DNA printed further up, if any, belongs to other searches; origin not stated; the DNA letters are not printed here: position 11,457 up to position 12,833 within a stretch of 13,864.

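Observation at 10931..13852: A dehydroquinate-synthase-family enzyme, a LAT-like aminotransferase and an SDR sit inside a glycan cluster: candidate carbocyclic or amino-modified sugar module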

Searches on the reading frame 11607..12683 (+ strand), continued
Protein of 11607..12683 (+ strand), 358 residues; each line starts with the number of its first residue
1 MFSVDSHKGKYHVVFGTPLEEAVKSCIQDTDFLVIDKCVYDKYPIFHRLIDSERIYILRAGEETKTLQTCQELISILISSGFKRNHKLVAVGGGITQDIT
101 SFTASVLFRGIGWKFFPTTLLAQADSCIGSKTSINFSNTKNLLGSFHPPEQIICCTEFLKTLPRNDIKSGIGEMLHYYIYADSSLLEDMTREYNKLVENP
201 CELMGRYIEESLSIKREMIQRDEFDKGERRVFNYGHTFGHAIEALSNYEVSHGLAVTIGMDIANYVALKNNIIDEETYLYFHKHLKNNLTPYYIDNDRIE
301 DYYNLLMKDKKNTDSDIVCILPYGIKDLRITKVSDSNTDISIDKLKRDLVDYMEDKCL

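Call 58: search_dna_similar(query=window:11607-12683:+, collection=plasmids, mode=protein, max_rows=12)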
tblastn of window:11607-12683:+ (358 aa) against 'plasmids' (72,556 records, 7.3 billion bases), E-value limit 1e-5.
Records with a match: 123; places in all: 124; records where one place covers at least 80% of the query: 21.
Best place of each record, by identity: <60% 123.
By first word of the organism name: Streptomyces 40; Lactococcus 9; Ketogulonicigenium 5; Sinorhizobium 4; Paracoccus 4; Acinetobacter 4; Pasteurella 3; Mycetohabitans 3; Escherichia 3; Proteus 2; and 38 more.
By predicted mobility (MOB-suite, as given by PLSDB): non-mobilizable 95; mobilizable 19; conjugative 9.
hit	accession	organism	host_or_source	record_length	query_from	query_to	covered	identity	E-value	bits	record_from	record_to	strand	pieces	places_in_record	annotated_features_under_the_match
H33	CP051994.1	Staphylococcus aureus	Homo sapiens,respiratory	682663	29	346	89%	31.8%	2e-39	155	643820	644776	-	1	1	3-dehydroquinate synthase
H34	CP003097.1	Thermovirga lienii DSM 17291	production water from an oil well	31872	20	322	85%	33.0%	5e-41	160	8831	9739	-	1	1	3-dehydroquinate synthase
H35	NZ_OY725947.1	Bacteroides finegoldii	-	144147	17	338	90%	30.6%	3e-38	152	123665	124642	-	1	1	aroB: 3-dehydroquinate synthase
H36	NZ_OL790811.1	Proteus mirabilis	-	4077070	49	345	83%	33.0%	2e-33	138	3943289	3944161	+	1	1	none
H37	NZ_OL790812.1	Proteus mirabilis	-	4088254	49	345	83%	33.0%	2e-33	138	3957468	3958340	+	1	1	none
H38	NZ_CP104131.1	Sinorhizobium sp. K101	Phaseolus vulgaris,cell ...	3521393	4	325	90%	30.2%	3e-36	147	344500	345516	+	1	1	none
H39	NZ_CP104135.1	Sinorhizobium sp. C101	Phaseolus vulgaris,cell ...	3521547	4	325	90%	30.2%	3e-36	147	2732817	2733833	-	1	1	none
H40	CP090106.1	Sinorhizobium meliloti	Medicago,Cell culture,Plant nodule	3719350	4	325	90%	29.9%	2e-36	147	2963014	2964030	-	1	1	aroB: 3-dehydroquinate synthase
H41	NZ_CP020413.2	Leptospira interrogans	Homo sapiens,human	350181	20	321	84%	31.4%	7e-33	136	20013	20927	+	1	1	aroB: 3-dehydroquinate synthase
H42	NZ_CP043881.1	Leptospira interrogans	Homo sapiens,cell culture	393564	20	321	84%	31.4%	7e-33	136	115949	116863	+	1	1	aroB: 3-dehydroquinate synthase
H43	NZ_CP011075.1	Brevibacillus laterosporus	Oryza sativa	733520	4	331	92%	28.9%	9e-38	151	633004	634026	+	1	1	aroB: 3-dehydroquinate synthase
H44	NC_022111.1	Prevotella sp. oral taxon 299 str. F0039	Homo sapiens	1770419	21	333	87%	30.3%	8e-31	130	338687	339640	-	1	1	none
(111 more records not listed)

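Call 64: search_protein_families(library=phrogs, proteins=[L092:16110-16481:+, L092:16414-17103:+, L092:17082-17390:+, L092:17383-18777:+, L092:18797-19780:+, L092:397-1320:+, window:11607-12683:+], max_evalue=0.001)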
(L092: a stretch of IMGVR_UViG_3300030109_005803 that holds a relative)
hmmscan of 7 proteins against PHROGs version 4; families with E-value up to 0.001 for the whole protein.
L092:16110-16481:+ (123 aa): 0 families

L092:16414-17103:+ (229 aa): 1 family
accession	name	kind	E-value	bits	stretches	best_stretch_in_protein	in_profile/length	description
phrog_234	-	transcription regulation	2.3e-07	32.1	1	9-158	12-157/181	late sigma transcription factor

L092:17082-17390:+ (102 aa): 0 families

L092:17383-18777:+ (464 aa): 5 families
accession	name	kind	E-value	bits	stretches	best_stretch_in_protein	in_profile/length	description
phrog_4928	-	unknown function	1.3e-18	67.9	1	296-433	613-743/834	-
phrog_196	-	tail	7.4e-16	58.8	1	303-433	376-497/536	baseplate hub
phrog_13530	-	unknown function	3.8e-13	49.5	1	271-430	565-715/997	-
phrog_21656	-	other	1e-09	38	1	309-429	841-957/1022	peptidase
phrog_669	-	lysis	0.00011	20.6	1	285-394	889-1000/1946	endolysin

L092:18797-19780:+ (327 aa): 0 families

L092:397-1320:+ (307 aa): 0 families

window:11607-12683:+ (358 aa): 0 families

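Call 65: find_homologous_proteins(query=P0109, max_evalue=1e-60)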
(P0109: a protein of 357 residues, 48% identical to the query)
Query P0109 (357 aa): 4609 proteins with E <= 1e-60 among 8000 candidates; the best 120 are listed.
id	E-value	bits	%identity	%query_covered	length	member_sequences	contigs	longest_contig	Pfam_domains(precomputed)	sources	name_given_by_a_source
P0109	3.1e-233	791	100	100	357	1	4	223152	PF24621.3,PF01761.27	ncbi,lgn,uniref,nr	ncbi:AroB-related putative sugar phosphate phospholyase (cyclizing) [Leptospira alstonii]|uniref:3-d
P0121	2.0e-187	640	79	100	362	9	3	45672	PF24621.3,PF01761.27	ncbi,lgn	-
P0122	9.3e-180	615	77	100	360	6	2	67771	PF24621.3,PF01761.27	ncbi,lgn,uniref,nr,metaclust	ncbi:AroB-related putative sugar phosphate phospholyase (cyclizing) [Leptospira weilii]|uniref:AroB-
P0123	1.3e-179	615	76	100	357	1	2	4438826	PF24621.3,PF01761.27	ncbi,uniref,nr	ncbi:AroB-related putative sugar phosphate phospholyase (cyclizing) [Leptospira noguchii]|uniref:Aro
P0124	3.9e-178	610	78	100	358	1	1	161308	PF24621.3,PF01761.27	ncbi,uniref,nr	ncbi:3-dehydroquinate synthase [Leptospira sp. 201903070]|uniref:3-dehydroquinate synthase n=1 Tax=L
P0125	2.6e-175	600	74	100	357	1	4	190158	PF24621.3,PF01761.27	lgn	-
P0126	8.4e-170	582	71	100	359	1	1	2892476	PF24621.3,PF01761.27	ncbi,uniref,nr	ncbi:AroB-related putative sugar phosphate phospholyase (cyclizing) [Leptospira limi]|uniref:3-dehyd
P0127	2.4e-169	581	73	100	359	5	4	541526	PF24621.3,PF01761.27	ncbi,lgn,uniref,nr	ncbi:AroB-related putative sugar phosphate phospholyase (cyclizing) [Leptospira santarosai]|uniref:3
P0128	3.0e-167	574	72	99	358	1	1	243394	PF24621.3,PF01761.27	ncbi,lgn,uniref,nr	ncbi:AroB-related putative sugar phosphate phospholyase (cyclizing) [Leptospira adleri]|uniref:AroB-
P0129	4.7e-132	458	94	62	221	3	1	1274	PF01761.27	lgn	-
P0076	9.1e-128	444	60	99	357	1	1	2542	PF24621.3,PF01761.27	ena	-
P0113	3.1e-123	429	57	99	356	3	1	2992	PF24621.3,PF01761.27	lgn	-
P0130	2.3e-116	407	55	99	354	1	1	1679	PF24621.3,PF01761.27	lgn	-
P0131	3.5e-116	406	54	98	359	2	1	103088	PF24621.3,PF01761.27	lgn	-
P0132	1.0e-113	398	50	99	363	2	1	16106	PF24621.3,PF01761.27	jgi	jgi:3-dehydroquinate synthase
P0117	4.1e-108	380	51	99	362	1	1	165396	PF24621.3,PF01761.27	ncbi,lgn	ncbi:MAG: AroB-related putative sugar phosphate phospholyase (cyclizing) [Pseudomonadota bacterium]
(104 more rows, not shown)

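Call 67: search_protein_families(library=pfam, proteins=[L040:7444-9306:+, L040:11046-12317:+, L040:12341-12988:+, L040:13405-13986:+, L044:12288-13901:+, L029:10895-11647:+, L024:4059-4838:+, L116:13160-13873:-, L116:4935-6620:-], max_evalue=0.001)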
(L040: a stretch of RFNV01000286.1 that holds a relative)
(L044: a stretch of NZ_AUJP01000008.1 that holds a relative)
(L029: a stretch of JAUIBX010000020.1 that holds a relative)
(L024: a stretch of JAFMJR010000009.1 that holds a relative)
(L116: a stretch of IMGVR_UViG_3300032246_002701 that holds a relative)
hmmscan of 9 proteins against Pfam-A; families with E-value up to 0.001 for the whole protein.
L040:7444-9306:+ (620 aa): 3 families
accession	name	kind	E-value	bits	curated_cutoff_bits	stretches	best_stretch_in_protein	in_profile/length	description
PF02775.26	TPP_enzyme_C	-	4e-35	121.3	21.9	1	429-575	6-151/151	Thiamine pyrophosphate enzyme, C-terminal TPP binding domain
PF02776.23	TPP_enzyme_N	-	2.1e-32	111.8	26.8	1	1-123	1-116/119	Thiamine pyrophosphate enzyme, N-terminal TPP binding domain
PF00205.28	TPP_enzyme_M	-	1.1e-30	106.5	30.4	1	227-359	3-134/137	Thiamine pyrophosphate enzyme, central domain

L040:11046-12317:+ (423 aa): 1 family
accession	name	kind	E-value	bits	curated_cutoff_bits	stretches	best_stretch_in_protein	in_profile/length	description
PF00370.27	FGGY_N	-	2e-16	60.8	28.8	1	3-206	2-208/245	FGGY family of carbohydrate kinases, N-terminal domain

L040:12341-12988:+ (215 aa): 3 families
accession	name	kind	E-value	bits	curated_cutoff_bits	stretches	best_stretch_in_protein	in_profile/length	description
PF13419.12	HAD_2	-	4.6e-23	82.7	23.8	1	9-184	2-176/178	Haloacid dehalogenase-like hydrolase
PF00702.32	Hydrolase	-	1.7e-14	55.1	26.4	1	6-180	2-191/191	haloacid dehalogenase-like hydrolase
PF12710.13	HAD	-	0.00022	22.2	27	1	9-146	2-147/189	haloacid dehalogenase-like hydrolase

L040:13405-13986:+ (193 aa): 0 families

L044:12288-13901:+ (537 aa): 1 family
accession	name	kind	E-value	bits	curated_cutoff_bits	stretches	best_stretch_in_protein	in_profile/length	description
PF00682.25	HMGL-like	-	2.6e-17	63.6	29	1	4-260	1-255/260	HMGL-like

L029:10895-11647:+ (250 aa): 1 family
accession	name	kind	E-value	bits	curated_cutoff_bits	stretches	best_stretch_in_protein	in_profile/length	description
PF03102.20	NeuB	-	3.8e-89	298.7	22.1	1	26-249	1-218/241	NeuB family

L024:4059-4838:+ (259 aa): 2 families
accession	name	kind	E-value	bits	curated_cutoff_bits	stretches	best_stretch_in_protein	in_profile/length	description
PF00483.29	NTP_transferase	-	2.3e-18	67.1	21.2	1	2-225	1-216/245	Nucleotidyl transferase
PF12804.13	NTP_transf_3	-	0.00023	21.8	27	1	4-56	2-49/160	MobA-like NTP transferase domain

L116:13160-13873:- (237 aa): 2 families
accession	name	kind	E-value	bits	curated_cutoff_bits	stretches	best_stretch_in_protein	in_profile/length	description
PF05637.18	Glyco_transf_34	-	2.3e-21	77.1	23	2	20-93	28-99/238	galactosyl transferase GMA12/MNN10 family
PF03314.20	DUF273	-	0.00027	21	30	1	27-136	4-110/219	Protein of unknown function, DUF273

L116:4935-6620:- (561 aa): 6 families
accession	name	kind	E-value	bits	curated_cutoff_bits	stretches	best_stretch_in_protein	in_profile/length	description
PF13489.12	Methyltransf_23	-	9.7e-18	64.9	27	1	413-533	20-160/164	Methyltransferase domain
PF04724.18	Glyco_transf_17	-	9e-14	51.7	26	1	4-237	75-273/348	Glycosyltransferase family 17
PF08241.18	Methyltransf_11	-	5e-09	37.1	21.2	1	449-495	47-95/95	Methyltransferase domain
PF13847.12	Methyltransf_31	-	2.3e-08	34.3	27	1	430-512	41-129/145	Methyltransferase domain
PF08242.18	Methyltransf_12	-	1.2e-07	32.8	30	1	448-493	55-98/98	Methyltransferase domain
PF13649.12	Methyltransf_25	-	0.00022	22.3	27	1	429-491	33-97/97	Methyltransferase domain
